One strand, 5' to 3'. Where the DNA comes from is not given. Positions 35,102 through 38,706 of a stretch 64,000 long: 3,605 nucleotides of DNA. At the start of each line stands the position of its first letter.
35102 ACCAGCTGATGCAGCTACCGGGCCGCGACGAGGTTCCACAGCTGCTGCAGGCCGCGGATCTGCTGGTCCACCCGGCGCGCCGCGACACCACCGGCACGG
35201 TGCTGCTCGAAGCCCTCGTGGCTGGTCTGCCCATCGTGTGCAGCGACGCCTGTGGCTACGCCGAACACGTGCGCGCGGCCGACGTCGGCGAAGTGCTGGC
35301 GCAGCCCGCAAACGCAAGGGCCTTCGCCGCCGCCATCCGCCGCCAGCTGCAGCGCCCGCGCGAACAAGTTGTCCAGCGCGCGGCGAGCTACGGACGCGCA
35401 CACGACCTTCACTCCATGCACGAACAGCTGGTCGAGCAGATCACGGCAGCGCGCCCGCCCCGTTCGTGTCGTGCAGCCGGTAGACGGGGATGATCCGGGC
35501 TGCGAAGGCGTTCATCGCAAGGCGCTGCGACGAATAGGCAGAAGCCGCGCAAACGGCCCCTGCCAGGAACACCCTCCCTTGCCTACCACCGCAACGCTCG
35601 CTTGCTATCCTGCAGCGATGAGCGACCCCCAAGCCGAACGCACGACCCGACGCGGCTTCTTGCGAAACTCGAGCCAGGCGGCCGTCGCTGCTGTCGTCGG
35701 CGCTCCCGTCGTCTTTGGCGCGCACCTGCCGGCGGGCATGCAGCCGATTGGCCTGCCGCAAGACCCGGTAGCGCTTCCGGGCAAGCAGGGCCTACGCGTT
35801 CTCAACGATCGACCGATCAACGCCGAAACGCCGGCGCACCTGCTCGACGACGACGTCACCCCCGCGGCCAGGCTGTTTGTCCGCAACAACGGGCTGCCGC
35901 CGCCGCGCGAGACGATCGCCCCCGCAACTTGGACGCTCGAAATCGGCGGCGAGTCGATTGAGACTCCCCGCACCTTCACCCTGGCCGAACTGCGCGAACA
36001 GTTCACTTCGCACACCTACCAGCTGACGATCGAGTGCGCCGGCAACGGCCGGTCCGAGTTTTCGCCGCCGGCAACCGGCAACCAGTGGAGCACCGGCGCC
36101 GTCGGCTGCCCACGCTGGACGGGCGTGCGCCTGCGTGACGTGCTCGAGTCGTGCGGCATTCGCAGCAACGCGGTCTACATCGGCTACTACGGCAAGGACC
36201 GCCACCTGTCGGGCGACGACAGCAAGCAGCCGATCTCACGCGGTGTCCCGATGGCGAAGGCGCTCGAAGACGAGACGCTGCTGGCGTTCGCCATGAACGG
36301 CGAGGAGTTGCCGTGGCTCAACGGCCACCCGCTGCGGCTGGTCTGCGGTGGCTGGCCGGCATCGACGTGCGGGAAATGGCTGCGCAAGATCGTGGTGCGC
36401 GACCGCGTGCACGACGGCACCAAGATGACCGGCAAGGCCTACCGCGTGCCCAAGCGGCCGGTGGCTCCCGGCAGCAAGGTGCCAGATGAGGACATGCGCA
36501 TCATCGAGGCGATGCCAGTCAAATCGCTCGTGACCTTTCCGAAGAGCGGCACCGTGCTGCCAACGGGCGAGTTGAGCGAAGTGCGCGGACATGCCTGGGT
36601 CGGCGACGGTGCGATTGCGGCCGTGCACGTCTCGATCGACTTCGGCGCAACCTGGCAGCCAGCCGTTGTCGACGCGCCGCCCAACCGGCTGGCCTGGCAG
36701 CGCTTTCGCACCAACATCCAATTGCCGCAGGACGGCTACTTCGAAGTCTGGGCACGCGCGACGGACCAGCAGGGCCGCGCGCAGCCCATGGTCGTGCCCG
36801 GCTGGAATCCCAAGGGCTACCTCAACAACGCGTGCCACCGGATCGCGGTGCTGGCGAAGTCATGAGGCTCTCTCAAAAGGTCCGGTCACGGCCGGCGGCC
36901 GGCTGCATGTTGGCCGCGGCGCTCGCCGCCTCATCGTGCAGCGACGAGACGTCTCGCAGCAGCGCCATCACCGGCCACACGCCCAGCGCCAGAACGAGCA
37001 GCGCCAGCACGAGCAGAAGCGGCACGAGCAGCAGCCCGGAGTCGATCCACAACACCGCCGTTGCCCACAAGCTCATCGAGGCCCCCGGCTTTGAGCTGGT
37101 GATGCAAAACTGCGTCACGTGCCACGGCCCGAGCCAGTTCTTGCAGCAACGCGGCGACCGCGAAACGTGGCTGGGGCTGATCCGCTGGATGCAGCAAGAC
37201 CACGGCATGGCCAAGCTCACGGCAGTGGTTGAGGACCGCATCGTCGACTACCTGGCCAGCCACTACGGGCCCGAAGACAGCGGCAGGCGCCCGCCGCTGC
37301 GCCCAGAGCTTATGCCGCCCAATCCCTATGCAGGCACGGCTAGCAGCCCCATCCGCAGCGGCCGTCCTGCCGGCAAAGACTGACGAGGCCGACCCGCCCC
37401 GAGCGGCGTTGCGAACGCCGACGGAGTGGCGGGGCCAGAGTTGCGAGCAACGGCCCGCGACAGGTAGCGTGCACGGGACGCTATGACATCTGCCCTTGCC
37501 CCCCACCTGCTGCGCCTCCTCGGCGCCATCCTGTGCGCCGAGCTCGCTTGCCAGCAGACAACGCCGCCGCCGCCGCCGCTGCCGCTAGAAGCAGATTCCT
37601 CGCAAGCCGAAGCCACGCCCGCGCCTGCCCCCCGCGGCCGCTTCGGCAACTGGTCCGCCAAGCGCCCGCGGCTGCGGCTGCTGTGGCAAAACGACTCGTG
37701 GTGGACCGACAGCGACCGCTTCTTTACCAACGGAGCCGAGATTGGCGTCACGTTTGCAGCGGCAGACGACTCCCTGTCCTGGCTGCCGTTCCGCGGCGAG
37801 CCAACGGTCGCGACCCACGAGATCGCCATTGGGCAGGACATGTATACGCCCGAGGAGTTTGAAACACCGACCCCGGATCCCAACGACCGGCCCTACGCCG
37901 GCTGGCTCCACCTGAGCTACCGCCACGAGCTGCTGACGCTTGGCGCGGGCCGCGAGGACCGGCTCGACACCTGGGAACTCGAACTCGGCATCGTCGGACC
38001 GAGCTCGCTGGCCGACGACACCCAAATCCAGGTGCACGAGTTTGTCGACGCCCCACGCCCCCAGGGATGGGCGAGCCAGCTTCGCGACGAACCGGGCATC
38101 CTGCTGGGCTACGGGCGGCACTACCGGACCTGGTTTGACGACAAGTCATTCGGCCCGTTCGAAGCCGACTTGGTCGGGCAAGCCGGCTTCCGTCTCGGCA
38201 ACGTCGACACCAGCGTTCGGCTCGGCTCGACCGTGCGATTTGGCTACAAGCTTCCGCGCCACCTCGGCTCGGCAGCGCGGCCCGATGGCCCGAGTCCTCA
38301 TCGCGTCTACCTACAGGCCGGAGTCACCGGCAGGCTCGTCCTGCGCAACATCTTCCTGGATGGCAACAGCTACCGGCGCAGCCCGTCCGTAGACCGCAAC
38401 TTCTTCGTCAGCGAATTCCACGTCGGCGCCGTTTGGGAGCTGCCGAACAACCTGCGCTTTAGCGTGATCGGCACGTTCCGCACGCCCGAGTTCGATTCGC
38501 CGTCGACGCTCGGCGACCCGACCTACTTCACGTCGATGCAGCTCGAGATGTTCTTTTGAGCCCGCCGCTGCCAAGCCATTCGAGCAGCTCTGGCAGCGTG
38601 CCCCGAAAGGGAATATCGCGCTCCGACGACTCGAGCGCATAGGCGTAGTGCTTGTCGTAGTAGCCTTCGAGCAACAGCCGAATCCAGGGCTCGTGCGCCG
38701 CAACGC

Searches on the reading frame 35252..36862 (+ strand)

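Call 13: search_protein_families(library=pfam, proteins=[window:35252-36862:+], max_evalue=0.001)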
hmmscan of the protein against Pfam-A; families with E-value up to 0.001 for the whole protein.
window:35252-36862:+ (537 aa): 2 families
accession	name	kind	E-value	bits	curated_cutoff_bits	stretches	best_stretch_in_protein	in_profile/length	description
PF00174.25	Oxidored_molyb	-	5e-49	166.6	24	1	221-389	6-167/169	Oxidoreductase molybdopterin binding domain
PF03404.22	Mo-co_dimer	-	7.1e-17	62.2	22.7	1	417-533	3-135/138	Mo-co oxidoreductase dimerisation domain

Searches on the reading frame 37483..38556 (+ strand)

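Call 13: search_protein_families(library=pfam, proteins=[window:37483-38556:+], max_evalue=0.001)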
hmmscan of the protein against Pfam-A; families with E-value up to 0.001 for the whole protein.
window:37483-38556:+ (358 aa): 1 family
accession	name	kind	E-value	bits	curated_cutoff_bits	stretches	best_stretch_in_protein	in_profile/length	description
PF09982.15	LpxR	-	1.9e-71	241.1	26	1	58-340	17-308/323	Outer membrane protein LpxR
